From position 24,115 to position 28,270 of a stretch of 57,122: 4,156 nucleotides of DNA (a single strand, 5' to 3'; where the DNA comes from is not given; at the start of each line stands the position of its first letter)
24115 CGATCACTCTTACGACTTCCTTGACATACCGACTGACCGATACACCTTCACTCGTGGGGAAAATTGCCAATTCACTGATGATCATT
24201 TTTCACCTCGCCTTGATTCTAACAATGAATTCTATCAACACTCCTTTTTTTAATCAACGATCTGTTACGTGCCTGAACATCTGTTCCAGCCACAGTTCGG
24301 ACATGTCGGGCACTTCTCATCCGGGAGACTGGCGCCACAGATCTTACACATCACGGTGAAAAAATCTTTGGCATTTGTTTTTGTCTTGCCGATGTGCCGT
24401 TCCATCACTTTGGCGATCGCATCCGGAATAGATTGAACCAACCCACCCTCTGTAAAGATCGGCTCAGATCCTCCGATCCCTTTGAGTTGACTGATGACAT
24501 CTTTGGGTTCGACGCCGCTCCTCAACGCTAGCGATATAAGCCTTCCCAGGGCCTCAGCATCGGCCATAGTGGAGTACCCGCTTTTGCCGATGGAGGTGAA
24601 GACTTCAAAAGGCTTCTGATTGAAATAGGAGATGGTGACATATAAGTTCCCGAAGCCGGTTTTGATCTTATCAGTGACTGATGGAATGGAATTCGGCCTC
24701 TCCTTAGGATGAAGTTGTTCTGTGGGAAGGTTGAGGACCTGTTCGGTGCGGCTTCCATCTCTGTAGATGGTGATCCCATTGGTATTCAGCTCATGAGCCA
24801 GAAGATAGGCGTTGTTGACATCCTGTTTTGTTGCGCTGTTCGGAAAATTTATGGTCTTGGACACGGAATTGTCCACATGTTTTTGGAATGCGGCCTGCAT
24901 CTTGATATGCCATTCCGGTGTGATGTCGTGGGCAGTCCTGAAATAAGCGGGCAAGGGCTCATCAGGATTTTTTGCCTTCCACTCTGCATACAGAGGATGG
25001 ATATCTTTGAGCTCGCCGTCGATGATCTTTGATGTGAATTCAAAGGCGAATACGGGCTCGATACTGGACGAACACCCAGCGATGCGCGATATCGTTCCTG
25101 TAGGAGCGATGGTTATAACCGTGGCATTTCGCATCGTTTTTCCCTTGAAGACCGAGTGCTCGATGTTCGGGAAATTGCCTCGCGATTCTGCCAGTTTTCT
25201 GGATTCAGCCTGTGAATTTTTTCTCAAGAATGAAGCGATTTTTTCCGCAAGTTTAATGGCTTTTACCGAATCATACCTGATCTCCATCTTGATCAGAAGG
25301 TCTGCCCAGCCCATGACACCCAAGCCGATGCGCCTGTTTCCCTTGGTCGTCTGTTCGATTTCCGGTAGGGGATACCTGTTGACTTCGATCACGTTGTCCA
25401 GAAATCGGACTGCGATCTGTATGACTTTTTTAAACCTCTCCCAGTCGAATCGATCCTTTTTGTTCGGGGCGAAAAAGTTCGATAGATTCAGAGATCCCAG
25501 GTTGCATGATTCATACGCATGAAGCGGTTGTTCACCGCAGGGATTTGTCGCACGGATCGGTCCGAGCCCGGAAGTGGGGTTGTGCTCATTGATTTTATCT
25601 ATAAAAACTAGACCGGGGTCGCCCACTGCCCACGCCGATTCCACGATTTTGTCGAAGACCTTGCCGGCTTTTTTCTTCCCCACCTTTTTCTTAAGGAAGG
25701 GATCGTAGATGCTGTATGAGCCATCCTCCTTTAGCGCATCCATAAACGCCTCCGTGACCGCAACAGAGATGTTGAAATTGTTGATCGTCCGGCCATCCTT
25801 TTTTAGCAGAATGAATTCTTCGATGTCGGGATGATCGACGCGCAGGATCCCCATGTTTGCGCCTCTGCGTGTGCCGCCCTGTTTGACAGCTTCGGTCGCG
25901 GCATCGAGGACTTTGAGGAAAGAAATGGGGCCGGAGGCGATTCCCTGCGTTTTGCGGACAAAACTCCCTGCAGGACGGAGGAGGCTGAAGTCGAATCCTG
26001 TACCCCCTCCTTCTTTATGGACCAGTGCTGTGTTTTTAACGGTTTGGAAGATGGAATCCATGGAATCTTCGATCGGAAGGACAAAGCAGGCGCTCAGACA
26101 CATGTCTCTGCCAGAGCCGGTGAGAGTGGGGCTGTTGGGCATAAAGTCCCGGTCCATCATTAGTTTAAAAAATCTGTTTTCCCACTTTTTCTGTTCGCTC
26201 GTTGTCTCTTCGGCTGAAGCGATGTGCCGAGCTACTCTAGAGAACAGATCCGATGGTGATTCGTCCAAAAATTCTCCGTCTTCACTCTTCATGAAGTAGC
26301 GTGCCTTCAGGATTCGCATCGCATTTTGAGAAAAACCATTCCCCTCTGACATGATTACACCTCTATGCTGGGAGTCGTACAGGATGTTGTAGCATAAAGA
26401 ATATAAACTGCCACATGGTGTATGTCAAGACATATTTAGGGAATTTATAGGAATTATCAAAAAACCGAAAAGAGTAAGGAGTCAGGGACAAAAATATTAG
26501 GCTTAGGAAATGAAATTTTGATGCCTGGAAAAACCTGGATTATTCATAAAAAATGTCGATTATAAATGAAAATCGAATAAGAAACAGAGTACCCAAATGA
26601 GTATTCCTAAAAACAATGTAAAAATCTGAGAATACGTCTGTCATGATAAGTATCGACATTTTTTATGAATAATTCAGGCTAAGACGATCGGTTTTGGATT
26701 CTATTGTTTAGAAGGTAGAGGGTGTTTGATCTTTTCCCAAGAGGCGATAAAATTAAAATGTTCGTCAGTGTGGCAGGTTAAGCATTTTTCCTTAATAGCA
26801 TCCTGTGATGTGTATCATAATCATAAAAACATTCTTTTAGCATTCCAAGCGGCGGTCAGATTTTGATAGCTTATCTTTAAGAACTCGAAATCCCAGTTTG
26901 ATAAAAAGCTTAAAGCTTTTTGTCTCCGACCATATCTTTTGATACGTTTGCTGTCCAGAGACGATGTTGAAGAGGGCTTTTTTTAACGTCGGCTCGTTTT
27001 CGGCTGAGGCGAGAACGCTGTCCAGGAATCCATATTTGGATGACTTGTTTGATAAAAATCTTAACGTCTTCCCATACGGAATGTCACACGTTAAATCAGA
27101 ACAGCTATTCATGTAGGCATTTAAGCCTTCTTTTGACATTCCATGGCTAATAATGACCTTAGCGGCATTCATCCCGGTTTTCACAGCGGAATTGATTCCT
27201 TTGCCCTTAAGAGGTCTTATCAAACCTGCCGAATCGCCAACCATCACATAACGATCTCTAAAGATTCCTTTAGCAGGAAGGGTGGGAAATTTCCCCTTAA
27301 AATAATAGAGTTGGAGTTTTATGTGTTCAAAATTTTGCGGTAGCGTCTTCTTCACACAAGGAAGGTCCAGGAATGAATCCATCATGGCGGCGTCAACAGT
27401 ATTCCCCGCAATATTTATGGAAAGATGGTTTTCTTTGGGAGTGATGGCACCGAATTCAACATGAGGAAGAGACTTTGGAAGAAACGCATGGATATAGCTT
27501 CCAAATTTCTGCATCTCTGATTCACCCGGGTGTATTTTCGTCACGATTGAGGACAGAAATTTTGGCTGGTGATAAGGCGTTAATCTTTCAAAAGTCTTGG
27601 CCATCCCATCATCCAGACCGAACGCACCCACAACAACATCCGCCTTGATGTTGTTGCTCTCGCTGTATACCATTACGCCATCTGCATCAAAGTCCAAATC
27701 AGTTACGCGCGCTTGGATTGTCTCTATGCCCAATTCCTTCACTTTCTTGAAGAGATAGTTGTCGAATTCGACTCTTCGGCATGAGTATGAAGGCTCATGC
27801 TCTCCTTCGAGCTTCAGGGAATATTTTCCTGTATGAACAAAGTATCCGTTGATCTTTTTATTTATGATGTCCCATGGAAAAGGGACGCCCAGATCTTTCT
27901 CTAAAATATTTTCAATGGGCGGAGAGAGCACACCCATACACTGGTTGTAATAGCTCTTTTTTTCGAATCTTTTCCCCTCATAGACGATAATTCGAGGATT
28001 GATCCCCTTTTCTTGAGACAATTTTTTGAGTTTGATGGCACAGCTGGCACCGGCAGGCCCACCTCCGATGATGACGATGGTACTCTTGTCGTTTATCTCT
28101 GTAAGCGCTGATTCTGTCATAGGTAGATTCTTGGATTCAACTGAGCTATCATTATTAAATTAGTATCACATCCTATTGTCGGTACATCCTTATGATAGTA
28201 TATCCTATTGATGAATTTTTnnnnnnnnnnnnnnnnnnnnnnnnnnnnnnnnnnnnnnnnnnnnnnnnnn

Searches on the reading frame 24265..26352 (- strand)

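Call 81: search_protein_families(library=pfam, proteins=[window:24265-26352:-], max_evalue=0.00001)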
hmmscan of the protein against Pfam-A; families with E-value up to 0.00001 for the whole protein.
window:24265-26352:- (695 aa): 3 families
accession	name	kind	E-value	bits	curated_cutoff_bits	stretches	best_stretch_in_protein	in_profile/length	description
PF02867.20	Ribonuc_red_lgC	-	1.9e-127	426.5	23.9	2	87-400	1-342/523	Ribonucleotide reductase, barrel domain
PF00317.26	Ribonuc_red_lgN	-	7.9e-22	77.6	28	1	7-83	3-75/77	Ribonucleotide reductase, all-alpha domain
PF12637.14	TSCPD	-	1.4e-20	73.9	22.8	1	562-653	6-87/88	TSCPD domain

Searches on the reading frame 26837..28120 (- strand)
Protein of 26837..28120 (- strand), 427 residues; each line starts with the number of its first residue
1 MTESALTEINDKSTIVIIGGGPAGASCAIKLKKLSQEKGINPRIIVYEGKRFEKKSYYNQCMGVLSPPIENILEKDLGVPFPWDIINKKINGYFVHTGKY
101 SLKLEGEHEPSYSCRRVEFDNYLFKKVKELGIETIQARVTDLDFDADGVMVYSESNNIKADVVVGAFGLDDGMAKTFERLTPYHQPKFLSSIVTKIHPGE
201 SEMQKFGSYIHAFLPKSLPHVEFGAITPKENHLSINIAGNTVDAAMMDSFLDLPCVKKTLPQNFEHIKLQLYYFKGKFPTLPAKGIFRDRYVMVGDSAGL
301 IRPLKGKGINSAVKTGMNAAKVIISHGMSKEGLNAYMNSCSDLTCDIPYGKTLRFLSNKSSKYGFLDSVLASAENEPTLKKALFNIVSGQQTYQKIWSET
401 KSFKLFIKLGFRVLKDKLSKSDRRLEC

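Call 81: search_protein_families(library=pfam, proteins=[window:26837-28120:-], max_evalue=0.00001)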
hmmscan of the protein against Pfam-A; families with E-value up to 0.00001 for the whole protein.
window:26837-28120:- (427 aa): 3 families
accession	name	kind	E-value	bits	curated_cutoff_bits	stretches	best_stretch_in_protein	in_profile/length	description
PF01494.25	FAD_binding_3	-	1.1e-07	31.9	22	0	286-340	281-338/349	FAD binding domain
PF07992.20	Pyr_redox_2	-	2.2e-06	27.7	26.1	0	14-168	2-108/291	Pyridine nucleotide-disulphide oxidoreductase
PF04820.20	Trp_halogenase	-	3.8e-06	26.4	21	0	103-168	144-212/458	Tryptophan halogenase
